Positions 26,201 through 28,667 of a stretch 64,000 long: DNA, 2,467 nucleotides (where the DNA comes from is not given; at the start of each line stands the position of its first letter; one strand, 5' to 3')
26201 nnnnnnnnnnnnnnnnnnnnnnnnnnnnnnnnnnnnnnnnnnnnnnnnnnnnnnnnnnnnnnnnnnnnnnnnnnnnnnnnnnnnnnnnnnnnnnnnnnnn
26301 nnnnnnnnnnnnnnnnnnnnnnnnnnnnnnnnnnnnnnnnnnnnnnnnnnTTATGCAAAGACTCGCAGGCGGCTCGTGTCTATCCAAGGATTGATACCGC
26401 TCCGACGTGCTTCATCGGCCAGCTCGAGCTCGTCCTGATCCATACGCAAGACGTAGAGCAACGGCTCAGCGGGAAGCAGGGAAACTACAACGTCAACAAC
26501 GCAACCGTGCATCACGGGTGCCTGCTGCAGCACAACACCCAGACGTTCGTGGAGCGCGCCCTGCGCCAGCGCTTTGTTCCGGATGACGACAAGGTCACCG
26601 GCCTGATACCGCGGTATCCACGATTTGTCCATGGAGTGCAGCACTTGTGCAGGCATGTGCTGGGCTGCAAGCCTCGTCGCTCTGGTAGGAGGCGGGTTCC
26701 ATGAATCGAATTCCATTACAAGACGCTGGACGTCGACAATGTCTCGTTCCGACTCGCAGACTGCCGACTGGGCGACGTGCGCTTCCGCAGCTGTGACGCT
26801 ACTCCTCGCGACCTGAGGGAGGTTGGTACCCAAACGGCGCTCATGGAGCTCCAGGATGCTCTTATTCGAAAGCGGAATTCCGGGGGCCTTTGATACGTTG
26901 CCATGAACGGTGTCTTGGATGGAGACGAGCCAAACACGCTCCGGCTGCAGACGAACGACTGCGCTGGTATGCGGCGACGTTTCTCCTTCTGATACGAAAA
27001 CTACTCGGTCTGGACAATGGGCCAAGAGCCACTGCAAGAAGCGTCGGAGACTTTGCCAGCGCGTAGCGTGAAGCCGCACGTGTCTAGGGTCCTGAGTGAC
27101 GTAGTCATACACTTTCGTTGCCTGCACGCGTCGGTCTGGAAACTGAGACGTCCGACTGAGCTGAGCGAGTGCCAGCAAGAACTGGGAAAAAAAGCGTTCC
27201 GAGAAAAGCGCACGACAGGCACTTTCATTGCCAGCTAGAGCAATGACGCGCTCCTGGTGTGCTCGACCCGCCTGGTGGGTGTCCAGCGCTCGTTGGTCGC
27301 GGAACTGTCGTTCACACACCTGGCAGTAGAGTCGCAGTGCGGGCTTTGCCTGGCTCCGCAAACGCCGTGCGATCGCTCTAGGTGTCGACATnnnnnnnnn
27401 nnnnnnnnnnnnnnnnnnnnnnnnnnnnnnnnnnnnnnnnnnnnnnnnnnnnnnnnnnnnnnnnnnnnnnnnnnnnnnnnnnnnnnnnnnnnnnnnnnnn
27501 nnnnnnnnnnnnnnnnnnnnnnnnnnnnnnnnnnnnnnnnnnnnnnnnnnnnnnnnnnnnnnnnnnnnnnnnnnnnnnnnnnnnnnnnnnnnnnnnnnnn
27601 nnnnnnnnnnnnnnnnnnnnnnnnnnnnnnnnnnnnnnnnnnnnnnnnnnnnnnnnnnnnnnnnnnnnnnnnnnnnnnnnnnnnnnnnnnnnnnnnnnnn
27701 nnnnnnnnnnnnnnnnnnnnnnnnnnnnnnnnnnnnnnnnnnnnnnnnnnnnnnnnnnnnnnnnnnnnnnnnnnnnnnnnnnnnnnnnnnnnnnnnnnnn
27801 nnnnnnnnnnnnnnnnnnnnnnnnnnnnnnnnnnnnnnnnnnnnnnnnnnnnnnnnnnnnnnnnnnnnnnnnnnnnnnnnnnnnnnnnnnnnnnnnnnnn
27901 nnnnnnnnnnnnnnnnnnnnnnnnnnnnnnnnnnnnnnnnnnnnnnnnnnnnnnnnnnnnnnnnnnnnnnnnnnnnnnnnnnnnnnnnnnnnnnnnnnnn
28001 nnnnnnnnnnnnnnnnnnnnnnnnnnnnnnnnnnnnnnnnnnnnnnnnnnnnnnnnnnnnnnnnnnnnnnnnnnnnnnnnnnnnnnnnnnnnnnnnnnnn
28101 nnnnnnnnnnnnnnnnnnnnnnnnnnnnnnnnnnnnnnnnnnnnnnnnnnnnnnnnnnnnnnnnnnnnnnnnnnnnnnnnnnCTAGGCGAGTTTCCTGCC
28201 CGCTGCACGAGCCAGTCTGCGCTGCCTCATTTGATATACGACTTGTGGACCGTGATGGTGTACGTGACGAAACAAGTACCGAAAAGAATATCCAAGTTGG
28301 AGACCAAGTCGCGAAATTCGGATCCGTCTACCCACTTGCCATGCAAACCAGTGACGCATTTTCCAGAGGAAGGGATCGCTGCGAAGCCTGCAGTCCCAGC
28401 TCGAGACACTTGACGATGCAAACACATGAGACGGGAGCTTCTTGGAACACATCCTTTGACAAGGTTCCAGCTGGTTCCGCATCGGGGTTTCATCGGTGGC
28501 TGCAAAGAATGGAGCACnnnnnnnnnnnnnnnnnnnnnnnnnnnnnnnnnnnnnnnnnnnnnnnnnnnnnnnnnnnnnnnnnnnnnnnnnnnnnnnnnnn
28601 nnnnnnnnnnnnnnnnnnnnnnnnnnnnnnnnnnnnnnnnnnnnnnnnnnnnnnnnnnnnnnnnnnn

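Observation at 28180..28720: Composite dispersed repeat (R1+R2) present twice in the same configuration, with R1 encoding a TnpB-like N-terminal fragment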

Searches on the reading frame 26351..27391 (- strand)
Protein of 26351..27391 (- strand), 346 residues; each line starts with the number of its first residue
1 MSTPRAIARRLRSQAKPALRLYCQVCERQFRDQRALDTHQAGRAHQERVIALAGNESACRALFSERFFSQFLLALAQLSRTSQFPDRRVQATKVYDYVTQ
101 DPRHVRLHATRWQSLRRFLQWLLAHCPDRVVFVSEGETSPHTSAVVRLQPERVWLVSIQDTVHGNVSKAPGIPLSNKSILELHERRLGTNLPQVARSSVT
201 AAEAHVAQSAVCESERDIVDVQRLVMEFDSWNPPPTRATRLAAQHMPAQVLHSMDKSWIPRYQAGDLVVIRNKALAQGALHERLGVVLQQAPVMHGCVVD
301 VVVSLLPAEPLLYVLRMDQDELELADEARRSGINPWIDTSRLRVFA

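Call 13: find_encoding_contigs(protein=window:26351-27391:-, flank=10000, max_places=6)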
Protein window:26351-27391:- (346 aa): 3 contigs read that carry it; 3 places shown.
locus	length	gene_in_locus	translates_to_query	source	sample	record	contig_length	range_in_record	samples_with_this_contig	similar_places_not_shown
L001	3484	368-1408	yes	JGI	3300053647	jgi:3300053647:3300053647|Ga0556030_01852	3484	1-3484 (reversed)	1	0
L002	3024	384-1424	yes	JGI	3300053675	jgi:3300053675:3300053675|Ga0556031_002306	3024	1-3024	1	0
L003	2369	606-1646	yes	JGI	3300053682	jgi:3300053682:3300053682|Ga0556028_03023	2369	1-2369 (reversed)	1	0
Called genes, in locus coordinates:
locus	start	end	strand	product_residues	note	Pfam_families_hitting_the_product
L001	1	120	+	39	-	?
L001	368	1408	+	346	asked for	PF12171:zf-C2H2_jaz (weak), PF25095:C2H2-zf_KIN17 (weak), PF10357:WH_KIN17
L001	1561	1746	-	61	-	-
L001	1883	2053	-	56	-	-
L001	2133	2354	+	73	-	-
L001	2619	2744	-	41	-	-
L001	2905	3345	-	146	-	PF00179:UQ_con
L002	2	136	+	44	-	?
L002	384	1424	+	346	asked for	PF12171:zf-C2H2_jaz (weak), PF25095:C2H2-zf_KIN17 (weak), PF10357:WH_KIN17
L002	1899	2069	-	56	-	-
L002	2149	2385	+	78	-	-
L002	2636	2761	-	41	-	-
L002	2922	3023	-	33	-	?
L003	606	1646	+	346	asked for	PF12171:zf-C2H2_jaz (weak), PF25095:C2H2-zf_KIN17 (weak), PF10357:WH_KIN17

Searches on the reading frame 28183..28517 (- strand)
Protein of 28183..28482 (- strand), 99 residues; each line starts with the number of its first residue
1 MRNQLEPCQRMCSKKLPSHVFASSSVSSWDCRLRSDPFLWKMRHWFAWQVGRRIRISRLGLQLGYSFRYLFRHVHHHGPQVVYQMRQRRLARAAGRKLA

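Call 14: search_protein_families(library=pfam, max_evalue=1, proteins=[window:28183-28482:-, window:28227-28517:-])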
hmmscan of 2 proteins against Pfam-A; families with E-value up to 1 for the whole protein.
window:28183-28482:- (99 aa): 1 family
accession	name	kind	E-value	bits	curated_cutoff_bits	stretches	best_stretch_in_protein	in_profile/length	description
PF23099.1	UTP20_C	-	0.18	11.5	27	1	8-77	88-160/308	Small subunit processome component 20 homolog, C-terminal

window:28227-28517:- (96 aa): 0 families
